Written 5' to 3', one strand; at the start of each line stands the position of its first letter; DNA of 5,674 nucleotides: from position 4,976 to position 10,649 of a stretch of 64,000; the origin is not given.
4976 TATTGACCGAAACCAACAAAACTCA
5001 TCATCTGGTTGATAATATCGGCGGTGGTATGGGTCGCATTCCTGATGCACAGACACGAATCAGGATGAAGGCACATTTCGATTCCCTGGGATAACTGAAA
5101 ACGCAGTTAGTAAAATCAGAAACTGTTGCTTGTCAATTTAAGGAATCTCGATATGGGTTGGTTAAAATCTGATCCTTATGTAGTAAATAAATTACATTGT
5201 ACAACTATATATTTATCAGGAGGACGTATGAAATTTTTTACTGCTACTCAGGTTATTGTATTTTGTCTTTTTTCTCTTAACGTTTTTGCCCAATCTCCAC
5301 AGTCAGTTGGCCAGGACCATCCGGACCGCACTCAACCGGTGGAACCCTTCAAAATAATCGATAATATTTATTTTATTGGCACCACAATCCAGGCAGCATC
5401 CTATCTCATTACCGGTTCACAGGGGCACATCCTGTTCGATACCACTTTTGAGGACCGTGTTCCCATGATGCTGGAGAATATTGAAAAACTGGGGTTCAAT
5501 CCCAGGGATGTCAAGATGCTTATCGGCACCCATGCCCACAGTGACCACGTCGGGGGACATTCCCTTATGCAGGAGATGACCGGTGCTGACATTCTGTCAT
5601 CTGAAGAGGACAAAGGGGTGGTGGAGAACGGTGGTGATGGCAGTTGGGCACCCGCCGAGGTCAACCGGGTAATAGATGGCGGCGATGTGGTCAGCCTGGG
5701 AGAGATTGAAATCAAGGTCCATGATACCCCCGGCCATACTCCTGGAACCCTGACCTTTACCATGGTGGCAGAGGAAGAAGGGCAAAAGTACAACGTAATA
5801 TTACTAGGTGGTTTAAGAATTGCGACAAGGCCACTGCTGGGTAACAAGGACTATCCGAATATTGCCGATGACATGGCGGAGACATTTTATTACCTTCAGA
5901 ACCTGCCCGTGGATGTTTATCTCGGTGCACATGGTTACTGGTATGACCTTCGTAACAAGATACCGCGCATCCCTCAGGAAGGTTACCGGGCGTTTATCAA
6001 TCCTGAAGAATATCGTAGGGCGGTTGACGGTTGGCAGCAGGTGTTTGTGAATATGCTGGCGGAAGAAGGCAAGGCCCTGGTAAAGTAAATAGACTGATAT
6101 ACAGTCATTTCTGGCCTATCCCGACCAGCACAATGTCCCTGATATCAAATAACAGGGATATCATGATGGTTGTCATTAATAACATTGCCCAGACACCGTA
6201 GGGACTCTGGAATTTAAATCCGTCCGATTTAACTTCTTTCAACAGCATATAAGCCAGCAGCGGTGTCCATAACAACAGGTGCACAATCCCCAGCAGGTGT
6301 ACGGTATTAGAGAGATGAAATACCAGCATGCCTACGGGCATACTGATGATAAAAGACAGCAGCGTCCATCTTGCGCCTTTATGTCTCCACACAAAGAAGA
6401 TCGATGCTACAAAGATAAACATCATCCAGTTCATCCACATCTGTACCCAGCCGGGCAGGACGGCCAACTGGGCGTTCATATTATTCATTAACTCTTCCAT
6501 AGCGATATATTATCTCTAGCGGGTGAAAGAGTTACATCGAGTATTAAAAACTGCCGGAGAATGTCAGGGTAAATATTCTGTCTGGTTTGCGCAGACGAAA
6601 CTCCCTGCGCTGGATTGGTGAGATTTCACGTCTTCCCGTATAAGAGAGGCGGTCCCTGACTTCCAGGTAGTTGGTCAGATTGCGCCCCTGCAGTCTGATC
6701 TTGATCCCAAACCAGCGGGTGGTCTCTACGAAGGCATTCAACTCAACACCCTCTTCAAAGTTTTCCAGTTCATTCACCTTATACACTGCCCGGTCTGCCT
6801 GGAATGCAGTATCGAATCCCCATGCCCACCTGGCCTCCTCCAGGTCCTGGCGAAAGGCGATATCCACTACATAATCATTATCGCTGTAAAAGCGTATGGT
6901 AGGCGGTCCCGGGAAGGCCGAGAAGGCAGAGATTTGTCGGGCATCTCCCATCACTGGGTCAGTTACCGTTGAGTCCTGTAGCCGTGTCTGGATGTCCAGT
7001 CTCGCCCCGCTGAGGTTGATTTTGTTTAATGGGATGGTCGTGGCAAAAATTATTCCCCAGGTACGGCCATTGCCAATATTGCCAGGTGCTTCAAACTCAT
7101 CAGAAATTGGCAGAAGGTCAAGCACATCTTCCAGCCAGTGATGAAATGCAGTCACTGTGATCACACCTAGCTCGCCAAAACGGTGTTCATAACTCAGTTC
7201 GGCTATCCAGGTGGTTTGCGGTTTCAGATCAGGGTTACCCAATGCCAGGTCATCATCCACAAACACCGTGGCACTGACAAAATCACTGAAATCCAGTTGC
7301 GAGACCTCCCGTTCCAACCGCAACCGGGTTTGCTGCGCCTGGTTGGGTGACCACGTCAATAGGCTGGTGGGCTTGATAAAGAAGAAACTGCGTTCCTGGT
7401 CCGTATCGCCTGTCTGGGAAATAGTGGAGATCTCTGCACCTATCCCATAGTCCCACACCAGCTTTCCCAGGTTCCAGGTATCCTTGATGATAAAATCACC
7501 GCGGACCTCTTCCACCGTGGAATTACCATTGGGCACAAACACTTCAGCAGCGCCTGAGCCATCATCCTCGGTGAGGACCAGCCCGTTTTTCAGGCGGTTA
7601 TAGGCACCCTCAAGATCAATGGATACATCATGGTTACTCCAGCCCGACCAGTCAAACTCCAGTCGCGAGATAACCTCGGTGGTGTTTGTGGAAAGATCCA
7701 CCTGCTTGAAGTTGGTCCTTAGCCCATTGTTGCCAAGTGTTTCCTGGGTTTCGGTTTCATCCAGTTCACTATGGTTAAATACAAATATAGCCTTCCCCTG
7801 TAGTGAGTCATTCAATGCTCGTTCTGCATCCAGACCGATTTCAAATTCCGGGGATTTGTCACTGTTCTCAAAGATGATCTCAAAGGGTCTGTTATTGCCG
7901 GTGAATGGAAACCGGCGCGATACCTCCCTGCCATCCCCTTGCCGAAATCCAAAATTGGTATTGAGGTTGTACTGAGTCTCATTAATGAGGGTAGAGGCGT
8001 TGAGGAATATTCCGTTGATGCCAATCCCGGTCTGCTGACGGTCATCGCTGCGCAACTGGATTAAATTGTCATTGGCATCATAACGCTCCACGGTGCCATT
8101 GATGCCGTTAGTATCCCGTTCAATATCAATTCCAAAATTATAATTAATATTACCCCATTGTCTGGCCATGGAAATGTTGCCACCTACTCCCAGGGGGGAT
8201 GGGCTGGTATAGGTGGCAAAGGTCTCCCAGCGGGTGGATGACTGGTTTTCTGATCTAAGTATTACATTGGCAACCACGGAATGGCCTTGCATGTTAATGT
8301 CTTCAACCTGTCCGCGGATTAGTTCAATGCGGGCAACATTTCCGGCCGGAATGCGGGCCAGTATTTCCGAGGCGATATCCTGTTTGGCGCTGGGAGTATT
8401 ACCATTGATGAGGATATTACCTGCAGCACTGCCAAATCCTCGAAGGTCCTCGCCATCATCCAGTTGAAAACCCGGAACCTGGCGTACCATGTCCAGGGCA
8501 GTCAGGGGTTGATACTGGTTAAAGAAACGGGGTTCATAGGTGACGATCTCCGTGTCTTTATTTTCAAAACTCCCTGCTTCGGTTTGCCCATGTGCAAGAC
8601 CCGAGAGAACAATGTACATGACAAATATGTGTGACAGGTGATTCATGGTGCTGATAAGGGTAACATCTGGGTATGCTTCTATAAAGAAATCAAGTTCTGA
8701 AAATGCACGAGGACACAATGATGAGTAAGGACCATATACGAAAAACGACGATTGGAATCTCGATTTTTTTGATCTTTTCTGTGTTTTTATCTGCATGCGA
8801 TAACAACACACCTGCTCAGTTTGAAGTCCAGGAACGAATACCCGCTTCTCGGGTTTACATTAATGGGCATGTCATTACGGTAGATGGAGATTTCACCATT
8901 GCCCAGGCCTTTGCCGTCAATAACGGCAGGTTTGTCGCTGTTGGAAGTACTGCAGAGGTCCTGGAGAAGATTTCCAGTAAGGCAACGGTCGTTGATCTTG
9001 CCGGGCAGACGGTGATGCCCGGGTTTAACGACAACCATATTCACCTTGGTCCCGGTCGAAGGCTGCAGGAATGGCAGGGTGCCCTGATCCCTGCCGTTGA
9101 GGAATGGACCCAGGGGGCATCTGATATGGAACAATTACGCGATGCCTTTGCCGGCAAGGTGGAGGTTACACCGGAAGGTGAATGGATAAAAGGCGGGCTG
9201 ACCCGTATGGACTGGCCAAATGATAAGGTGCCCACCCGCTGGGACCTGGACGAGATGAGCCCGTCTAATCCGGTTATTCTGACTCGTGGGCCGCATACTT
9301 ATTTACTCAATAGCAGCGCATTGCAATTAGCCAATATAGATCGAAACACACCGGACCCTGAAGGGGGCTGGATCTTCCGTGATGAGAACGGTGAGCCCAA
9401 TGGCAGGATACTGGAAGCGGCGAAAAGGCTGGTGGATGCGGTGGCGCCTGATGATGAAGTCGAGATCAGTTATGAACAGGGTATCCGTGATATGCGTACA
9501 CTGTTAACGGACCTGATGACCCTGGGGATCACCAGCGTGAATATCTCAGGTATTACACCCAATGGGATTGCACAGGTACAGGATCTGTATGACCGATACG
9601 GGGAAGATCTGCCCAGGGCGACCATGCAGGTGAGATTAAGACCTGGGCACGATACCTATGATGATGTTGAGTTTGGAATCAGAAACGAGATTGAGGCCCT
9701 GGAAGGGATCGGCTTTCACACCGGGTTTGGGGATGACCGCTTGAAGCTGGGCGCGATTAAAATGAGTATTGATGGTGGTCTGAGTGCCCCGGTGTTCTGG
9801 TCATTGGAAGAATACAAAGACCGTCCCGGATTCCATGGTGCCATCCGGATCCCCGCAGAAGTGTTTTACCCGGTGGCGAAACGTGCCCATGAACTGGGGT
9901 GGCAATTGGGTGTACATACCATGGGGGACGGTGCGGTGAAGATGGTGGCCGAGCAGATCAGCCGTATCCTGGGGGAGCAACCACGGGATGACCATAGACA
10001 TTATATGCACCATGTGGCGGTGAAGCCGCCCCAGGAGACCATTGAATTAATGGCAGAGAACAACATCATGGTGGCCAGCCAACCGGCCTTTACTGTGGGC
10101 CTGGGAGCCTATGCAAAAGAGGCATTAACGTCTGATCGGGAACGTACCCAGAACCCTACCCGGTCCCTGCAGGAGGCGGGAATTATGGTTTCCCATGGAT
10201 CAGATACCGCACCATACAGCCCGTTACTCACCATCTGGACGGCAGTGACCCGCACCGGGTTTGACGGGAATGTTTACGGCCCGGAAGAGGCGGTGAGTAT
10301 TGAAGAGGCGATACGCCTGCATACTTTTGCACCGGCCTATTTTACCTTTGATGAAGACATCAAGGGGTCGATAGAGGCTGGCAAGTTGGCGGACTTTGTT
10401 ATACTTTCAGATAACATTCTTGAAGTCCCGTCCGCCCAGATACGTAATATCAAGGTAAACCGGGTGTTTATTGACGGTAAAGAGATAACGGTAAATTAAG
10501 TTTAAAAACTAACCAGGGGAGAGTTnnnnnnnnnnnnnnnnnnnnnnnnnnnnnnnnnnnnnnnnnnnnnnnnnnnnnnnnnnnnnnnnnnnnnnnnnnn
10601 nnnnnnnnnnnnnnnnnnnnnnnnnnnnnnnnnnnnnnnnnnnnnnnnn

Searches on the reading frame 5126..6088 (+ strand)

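Call 58: search_protein_families(library=pfam, proteins=[window:5126-6088:+], max_evalue=0.00001)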
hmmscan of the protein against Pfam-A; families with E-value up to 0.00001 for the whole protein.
window:5126-6088:+ (320 aa): 1 family
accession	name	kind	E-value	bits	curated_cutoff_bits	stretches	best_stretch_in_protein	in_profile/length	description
PF00753.33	Lactamase_B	-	7.3e-18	65.7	22.7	1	88-212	4-138/196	Metallo-beta-lactamase superfamily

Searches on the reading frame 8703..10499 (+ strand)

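Call 58: search_protein_families(library=pfam, proteins=[window:8703-10499:+], max_evalue=0.00001)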
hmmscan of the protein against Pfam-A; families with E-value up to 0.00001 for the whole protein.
window:8703-10499:+ (598 aa): 2 families
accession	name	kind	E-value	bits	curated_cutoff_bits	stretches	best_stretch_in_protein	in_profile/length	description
PF07969.17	Amidohydro_3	-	2.1e-86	291.7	29.7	1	96-594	2-470/472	Amidohydrolase family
PF01979.26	Amidohydro_1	-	1e-14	55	25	1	377-594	126-344/345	Amidohydrolase family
